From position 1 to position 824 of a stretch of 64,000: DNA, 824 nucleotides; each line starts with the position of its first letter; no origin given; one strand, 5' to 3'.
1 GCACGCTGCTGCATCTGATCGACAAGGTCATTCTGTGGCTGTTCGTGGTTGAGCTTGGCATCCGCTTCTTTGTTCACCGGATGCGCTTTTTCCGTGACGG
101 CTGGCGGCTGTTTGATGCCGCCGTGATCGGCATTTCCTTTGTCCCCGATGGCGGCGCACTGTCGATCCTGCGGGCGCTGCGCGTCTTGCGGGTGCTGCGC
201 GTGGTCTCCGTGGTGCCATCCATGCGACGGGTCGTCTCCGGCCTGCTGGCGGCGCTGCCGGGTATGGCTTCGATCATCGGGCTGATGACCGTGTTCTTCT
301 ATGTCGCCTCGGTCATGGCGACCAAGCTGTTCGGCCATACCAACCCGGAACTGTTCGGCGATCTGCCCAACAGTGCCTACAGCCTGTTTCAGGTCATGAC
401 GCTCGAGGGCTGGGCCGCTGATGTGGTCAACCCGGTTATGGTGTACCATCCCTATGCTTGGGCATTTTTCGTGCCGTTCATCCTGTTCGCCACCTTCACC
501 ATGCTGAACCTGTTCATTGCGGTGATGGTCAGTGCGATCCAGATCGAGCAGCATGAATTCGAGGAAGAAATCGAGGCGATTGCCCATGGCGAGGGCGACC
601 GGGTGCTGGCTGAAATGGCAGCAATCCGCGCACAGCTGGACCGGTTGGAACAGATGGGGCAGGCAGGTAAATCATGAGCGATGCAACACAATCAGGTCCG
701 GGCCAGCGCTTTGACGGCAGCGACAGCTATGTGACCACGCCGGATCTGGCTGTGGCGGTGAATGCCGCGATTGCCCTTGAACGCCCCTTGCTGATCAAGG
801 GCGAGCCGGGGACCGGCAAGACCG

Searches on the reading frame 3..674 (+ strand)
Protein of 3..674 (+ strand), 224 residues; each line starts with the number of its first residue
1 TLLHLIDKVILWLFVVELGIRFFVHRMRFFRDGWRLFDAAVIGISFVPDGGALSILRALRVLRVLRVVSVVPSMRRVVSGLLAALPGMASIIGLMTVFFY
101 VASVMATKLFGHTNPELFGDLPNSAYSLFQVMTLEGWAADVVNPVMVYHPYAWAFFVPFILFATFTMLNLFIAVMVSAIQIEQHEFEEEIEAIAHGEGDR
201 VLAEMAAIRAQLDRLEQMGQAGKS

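Call 3: search_protein_families(library=pfam, proteins=[window:3-674:+], max_evalue=0.01)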
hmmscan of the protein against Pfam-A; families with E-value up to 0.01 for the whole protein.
window:3-674:+ (224 aa): 2 families
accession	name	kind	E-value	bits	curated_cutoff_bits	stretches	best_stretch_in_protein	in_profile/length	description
PF00520.37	Ion_trans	-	8.2e-35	120.6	25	1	2-184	34-238/241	Ion transport protein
PF08016.18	PKD_channel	-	2.9e-07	30.6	22.4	1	55-178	102-221/225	Polycystin cation channel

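Call 5: search_protein_families(library=ncbifam, proteins=[window:3-674:+], max_evalue=0.01)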
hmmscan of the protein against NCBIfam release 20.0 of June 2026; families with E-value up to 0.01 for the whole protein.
window:3-674:+ (224 aa): 0 families
